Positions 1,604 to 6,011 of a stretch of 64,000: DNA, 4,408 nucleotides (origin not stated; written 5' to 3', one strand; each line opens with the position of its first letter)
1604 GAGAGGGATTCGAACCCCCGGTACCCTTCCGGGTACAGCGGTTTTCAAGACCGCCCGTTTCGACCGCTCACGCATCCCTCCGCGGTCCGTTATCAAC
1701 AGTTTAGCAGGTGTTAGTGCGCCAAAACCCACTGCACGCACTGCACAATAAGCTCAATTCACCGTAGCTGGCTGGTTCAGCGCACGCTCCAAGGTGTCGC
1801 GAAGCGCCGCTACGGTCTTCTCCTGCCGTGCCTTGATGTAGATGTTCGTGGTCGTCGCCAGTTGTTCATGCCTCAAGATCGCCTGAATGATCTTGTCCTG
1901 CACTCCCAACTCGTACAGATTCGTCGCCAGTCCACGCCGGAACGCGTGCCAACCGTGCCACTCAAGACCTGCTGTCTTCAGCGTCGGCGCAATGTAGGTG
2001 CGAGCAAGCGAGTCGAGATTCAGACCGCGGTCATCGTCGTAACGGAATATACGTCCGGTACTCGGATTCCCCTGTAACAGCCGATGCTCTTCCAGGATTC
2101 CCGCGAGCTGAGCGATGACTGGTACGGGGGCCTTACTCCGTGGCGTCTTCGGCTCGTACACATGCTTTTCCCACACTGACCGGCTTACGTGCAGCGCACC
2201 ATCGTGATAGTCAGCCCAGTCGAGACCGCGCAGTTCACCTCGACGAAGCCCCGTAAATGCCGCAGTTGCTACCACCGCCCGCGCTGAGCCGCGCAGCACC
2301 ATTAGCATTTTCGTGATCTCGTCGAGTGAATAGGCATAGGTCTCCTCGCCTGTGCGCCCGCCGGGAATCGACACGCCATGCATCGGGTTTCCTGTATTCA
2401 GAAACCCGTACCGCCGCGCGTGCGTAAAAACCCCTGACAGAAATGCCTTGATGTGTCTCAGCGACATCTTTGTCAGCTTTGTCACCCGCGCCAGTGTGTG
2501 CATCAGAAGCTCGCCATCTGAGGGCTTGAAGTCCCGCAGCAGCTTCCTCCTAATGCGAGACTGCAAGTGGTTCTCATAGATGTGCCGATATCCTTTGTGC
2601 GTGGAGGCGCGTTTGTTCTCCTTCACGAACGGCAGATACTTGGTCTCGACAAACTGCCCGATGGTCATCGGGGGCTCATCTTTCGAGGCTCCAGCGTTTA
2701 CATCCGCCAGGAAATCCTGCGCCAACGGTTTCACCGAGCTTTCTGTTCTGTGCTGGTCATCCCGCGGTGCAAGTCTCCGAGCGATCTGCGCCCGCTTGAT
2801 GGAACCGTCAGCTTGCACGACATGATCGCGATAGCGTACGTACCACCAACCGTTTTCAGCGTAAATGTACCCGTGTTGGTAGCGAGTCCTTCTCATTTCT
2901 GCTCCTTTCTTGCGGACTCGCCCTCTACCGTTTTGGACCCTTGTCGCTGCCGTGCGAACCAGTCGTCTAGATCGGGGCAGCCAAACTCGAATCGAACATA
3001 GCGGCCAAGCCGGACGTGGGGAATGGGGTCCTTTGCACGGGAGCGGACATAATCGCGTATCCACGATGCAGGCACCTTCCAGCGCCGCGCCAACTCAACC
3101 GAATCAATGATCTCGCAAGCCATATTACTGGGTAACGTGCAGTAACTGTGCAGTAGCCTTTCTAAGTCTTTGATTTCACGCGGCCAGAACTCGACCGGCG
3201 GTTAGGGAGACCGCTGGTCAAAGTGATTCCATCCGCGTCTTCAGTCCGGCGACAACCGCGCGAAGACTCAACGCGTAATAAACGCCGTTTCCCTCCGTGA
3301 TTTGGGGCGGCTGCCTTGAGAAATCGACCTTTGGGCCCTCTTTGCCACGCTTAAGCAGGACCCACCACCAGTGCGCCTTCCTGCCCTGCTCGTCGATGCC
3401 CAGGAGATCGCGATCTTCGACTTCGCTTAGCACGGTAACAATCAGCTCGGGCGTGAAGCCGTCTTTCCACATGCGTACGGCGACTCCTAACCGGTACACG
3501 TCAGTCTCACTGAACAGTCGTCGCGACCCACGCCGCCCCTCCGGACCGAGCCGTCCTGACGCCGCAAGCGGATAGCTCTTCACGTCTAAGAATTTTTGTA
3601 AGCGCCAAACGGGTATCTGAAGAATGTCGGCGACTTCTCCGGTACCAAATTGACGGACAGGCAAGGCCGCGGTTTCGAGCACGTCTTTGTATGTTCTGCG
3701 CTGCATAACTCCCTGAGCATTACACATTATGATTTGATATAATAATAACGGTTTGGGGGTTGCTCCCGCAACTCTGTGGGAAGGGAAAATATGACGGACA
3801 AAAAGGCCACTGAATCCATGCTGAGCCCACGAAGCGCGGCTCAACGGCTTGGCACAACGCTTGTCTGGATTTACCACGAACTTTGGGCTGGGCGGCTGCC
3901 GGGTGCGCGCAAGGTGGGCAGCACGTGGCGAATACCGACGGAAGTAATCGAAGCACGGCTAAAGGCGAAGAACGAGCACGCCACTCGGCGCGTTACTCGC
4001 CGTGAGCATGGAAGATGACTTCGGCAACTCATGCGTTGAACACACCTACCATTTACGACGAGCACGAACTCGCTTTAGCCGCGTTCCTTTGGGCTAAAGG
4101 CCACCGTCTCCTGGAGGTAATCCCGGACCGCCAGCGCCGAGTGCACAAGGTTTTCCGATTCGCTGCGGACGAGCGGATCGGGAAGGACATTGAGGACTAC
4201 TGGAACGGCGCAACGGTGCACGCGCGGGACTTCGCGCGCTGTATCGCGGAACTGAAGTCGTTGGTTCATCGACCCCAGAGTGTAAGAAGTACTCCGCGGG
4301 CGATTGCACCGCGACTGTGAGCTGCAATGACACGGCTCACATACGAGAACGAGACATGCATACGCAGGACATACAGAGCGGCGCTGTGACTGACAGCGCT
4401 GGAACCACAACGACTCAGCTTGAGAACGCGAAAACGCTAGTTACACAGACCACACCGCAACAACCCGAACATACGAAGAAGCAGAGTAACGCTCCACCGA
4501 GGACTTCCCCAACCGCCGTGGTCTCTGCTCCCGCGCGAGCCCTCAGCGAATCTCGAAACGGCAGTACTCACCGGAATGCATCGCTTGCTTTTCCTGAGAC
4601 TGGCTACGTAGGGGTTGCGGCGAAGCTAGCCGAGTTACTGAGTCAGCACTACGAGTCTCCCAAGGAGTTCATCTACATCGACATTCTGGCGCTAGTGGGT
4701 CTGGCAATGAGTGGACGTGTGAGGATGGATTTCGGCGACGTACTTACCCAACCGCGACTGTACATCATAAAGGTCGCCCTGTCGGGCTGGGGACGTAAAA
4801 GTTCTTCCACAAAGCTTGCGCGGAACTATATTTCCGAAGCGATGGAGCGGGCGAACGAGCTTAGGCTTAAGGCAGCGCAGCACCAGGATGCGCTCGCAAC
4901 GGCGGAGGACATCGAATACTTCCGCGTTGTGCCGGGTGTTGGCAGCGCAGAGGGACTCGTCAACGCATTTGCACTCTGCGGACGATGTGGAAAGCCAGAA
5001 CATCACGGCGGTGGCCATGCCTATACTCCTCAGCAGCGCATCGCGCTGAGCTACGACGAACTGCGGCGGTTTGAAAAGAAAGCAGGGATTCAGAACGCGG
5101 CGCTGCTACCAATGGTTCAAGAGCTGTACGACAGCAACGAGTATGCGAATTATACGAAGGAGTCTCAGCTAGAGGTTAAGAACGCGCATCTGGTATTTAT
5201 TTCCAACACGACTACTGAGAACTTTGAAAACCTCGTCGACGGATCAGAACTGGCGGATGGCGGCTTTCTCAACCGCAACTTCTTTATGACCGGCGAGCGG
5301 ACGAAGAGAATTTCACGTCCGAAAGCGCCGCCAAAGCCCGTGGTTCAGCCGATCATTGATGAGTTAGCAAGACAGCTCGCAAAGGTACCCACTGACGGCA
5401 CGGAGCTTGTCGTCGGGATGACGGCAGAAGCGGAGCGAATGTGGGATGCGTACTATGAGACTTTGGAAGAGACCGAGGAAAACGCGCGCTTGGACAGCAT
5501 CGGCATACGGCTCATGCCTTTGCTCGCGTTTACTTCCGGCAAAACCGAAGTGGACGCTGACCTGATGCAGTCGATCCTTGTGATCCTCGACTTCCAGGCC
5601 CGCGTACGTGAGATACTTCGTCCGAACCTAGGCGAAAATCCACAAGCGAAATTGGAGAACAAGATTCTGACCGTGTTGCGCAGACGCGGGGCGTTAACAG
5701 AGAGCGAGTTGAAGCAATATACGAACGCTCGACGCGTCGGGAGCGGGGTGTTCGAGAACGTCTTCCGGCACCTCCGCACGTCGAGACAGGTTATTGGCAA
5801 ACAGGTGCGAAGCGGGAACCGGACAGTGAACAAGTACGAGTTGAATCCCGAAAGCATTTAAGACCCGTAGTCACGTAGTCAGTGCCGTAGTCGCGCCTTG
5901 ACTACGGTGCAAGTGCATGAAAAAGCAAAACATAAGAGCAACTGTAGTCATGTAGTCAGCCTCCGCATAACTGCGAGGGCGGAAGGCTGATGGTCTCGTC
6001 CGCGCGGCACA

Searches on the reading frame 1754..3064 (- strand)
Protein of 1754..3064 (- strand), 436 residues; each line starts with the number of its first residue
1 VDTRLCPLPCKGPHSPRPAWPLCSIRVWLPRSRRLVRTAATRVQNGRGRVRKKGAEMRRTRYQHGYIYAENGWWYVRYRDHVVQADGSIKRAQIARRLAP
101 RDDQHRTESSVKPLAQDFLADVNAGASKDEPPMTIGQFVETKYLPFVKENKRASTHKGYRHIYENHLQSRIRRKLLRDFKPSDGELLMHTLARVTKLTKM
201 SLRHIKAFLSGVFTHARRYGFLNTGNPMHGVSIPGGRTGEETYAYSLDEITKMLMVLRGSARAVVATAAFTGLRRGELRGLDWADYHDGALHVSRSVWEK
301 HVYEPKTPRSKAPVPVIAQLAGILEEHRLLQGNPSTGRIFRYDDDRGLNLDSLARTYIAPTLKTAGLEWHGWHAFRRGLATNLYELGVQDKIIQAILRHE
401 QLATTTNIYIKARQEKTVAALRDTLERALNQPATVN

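Call 22: search_protein_families(library=pfam, proteins=[window:1754-3064:-], max_evalue=0.01)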
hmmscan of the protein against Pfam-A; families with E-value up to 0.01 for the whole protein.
window:1754-3064:- (436 aa): 1 family
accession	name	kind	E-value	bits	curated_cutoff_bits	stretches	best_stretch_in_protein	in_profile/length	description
PF00589.27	Phage_integrase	-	9.5e-14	52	27.1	1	260-414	23-170/172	Phage integrase family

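Call 55: search_protein_families(library=phrogs, proteins=[window:1754-3064:-], max_evalue=0.001)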
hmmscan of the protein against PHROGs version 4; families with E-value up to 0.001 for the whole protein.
window:1754-3064:- (436 aa): 2 families
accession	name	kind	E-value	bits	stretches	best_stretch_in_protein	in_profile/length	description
phrog_1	-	integration and excision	3.4e-48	166.3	1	60-421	111-444/611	integrase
phrog_216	-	integration and excision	9.2e-23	81.8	1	203-422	16-234/301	integrase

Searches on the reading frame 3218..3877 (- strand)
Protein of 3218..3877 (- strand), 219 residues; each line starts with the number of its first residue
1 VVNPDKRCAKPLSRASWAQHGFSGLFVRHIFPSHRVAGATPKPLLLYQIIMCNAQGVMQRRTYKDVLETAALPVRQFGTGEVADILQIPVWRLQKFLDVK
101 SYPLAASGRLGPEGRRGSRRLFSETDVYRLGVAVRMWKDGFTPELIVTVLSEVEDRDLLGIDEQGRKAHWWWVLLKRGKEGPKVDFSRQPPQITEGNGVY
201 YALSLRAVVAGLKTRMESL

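Call 22: search_protein_families(library=pfam, proteins=[window:3218-3877:-], max_evalue=0.01)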
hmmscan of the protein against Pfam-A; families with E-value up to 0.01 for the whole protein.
window:3218-3877:- (219 aa): 1 family
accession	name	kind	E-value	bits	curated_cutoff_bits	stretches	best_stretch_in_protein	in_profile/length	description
PF13411.12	MerR_1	-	0.00064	20.2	21.6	1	108-151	24-67/69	MerR HTH family regulatory protein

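Call 55: search_protein_families(library=phrogs, proteins=[window:3218-3877:-], max_evalue=0.001)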
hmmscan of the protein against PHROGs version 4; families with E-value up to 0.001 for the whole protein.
window:3218-3877:- (219 aa): 0 families

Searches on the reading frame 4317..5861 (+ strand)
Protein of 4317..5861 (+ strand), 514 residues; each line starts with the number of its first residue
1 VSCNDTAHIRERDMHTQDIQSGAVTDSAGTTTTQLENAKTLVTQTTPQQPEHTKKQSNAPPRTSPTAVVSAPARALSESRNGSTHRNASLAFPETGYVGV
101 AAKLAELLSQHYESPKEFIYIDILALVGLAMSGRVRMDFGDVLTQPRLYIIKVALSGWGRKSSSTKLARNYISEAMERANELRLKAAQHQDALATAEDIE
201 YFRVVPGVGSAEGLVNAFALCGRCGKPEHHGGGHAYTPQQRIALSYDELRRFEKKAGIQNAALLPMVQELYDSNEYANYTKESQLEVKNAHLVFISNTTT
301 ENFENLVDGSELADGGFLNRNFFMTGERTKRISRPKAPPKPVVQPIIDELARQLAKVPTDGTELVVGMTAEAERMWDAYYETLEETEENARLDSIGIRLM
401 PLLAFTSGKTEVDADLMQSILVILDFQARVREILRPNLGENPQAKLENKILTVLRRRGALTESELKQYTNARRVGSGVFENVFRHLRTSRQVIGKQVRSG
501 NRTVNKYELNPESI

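Call 22: search_protein_families(library=pfam, proteins=[window:4317-5861:+], max_evalue=0.01)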
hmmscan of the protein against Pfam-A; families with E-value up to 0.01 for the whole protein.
window:4317-5861:+ (514 aa): 1 family
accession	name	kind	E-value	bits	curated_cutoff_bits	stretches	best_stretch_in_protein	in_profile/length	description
PF13148.11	DUF3987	-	2.3e-12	47.2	27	1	239-386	143-299/364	Protein of unknown function (DUF3987)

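Call 54: find_related_loci(query=window:4317-5861:+, collection=viral_contigs, flank=10000)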
Query window:4317-5861:+ (514 aa) in viral_contigs; peptide patterns used: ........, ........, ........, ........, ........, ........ (x = any residue, [..] = any of these).
16 stretches matched a pattern, but none encodes a relative of the query by tblastn (E <= 1e-3).

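Call 55: search_protein_families(library=phrogs, proteins=[window:4317-5861:+], max_evalue=0.001)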
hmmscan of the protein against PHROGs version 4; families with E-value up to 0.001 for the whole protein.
window:4317-5861:+ (514 aa): 3 families
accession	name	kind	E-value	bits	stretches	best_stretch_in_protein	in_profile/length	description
phrog_5311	-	DNA, RNA and nucleotide metabolism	3e-21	76.3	1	110-497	275-667/692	helicase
phrog_3022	-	DNA, RNA and nucleotide metabolism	2.7e-07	30.4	1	273-391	512-630/788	DNA primase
phrog_2373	-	DNA, RNA and nucleotide metabolism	1.4e-05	24.9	1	100-188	65-152/515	DNA helicase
